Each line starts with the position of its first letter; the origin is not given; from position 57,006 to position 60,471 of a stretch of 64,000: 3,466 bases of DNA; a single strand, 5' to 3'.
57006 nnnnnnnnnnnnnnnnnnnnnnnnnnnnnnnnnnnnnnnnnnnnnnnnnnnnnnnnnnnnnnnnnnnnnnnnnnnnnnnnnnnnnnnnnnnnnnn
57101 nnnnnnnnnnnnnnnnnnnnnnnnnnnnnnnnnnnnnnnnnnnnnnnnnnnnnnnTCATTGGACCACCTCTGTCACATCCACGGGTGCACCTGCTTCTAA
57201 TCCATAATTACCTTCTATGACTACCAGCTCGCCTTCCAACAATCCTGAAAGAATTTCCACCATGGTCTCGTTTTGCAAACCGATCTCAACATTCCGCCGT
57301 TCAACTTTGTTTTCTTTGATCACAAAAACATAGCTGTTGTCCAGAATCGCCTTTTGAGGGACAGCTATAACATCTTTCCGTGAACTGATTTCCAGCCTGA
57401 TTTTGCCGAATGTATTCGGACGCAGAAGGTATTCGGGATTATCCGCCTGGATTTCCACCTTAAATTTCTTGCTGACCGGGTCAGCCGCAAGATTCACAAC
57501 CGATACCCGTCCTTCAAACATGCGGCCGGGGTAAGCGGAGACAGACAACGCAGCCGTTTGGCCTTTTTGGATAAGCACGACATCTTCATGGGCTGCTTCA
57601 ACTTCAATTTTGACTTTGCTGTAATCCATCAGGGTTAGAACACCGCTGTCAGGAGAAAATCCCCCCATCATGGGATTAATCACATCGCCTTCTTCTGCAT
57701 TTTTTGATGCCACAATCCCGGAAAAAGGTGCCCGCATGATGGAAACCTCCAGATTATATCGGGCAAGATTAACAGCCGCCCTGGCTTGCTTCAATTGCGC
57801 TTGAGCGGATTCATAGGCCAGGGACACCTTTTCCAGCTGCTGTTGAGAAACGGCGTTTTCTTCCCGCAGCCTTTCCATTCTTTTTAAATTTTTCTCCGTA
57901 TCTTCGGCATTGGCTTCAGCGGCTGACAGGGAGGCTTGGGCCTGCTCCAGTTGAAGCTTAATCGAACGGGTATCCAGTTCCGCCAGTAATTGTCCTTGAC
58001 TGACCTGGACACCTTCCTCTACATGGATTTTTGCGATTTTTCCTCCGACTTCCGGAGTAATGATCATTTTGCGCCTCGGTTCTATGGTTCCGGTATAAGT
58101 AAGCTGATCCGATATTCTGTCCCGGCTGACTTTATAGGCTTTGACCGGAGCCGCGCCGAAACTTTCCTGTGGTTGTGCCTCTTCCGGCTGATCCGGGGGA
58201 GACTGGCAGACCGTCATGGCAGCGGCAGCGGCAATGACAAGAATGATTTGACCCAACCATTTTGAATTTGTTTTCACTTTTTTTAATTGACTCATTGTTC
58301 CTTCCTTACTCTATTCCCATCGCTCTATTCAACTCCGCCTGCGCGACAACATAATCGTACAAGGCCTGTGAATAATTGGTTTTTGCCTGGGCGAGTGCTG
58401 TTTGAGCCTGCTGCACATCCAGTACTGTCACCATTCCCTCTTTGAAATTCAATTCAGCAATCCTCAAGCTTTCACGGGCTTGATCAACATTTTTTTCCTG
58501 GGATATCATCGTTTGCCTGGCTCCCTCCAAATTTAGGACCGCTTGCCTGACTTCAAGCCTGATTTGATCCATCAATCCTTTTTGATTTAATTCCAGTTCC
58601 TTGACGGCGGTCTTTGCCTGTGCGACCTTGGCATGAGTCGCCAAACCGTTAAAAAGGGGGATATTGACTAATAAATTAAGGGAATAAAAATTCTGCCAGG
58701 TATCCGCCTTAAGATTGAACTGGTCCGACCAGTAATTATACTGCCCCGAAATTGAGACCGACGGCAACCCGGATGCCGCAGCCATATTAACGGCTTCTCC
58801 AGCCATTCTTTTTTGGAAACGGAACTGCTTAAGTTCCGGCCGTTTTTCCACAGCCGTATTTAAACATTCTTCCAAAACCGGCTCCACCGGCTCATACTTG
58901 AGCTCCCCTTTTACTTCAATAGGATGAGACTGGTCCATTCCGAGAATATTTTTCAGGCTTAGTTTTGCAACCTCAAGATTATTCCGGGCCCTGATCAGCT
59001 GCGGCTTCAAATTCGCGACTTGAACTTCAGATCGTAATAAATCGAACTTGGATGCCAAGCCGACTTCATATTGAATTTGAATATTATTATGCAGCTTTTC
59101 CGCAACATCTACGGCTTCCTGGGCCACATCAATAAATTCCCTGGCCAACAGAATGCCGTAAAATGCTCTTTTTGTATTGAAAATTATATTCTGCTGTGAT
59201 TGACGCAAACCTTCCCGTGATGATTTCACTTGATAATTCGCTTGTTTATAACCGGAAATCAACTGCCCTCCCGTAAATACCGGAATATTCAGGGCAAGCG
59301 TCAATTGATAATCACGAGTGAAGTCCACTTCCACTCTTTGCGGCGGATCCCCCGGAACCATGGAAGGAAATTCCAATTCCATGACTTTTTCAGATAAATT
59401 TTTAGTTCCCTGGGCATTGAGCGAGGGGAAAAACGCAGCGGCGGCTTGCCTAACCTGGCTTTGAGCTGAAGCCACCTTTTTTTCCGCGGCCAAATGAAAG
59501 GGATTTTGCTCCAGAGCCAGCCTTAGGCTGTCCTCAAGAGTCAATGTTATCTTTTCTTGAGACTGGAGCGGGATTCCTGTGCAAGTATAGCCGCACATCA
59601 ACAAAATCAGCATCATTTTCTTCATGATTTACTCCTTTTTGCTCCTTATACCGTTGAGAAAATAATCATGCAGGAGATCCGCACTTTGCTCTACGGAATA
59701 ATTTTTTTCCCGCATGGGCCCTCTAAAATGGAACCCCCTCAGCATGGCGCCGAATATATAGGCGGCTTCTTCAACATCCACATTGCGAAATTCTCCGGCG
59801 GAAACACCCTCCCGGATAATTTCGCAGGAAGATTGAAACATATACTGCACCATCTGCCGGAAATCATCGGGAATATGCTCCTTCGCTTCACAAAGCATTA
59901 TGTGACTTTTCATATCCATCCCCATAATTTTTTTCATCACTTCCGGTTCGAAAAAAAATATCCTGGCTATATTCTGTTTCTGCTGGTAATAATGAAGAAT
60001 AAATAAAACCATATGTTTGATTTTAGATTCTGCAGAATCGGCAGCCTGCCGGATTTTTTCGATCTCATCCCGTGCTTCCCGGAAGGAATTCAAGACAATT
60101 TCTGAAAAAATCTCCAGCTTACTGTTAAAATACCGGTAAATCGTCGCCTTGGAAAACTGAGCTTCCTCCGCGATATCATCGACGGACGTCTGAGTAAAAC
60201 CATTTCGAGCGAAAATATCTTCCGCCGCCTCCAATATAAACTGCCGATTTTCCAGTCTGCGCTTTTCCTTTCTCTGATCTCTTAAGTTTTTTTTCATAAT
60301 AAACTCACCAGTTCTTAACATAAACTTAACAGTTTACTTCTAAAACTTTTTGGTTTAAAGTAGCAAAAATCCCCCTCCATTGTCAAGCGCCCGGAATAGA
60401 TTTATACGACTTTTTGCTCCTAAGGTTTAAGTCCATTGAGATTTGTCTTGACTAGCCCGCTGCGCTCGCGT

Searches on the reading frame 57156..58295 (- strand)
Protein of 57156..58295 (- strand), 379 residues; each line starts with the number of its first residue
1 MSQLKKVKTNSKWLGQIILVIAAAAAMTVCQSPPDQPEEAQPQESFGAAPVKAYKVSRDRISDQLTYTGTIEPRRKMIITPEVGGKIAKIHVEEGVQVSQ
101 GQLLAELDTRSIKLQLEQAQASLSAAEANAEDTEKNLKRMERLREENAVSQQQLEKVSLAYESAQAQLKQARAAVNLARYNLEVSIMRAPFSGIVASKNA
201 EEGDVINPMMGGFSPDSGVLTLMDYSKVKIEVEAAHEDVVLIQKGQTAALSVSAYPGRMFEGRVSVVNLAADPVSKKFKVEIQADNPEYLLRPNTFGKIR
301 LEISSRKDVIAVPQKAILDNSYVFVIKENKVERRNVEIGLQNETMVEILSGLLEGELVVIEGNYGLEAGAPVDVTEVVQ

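Call 43: search_protein_families(library=pfam, proteins=[window:57156-58295:-], max_evalue=0.00001)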
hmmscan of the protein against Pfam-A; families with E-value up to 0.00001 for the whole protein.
window:57156-58295:- (379 aa): 3 families
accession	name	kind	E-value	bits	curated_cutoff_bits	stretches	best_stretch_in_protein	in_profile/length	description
PF16576.10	HlyD_D23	-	4e-27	95.3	30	1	61-296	2-213/214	Barrel-sandwich domain of CusB or HlyD membrane-fusion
PF13437.12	HlyD_3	-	2.2e-14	54.5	22.2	1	188-290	3-102/106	HlyD family secretion protein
PF13533.13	Biotin_lipoyl_2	-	4.4e-08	33.2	29.8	1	79-108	3-32/32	Biotin-lipoyl like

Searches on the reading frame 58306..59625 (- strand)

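Call 43: search_protein_families(library=pfam, proteins=[window:58306-59625:-], max_evalue=0.00001)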
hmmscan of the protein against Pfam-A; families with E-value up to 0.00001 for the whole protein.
window:58306-59625:- (439 aa): 1 family
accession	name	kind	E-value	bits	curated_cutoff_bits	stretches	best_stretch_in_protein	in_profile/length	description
PF02321.23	OEP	-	3e-71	239.6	22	2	251-437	1-187/187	Outer membrane efflux protein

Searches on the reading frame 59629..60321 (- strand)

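Call 43: search_protein_families(library=pfam, proteins=[window:59629-60321:-], max_evalue=0.00001)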
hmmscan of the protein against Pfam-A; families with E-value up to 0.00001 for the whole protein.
window:59629-60321:- (230 aa): 2 families
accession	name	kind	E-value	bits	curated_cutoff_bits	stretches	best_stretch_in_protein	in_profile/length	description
PF00440.29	TetR_N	-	9.5e-17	61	24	1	29-75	1-47/47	Bacterial regulatory proteins, tetR family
PF17935.6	TetR_C_27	-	1.4e-06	28.8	26.1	1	133-198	20-85/106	Tetracyclin repressor-like, C-terminal domain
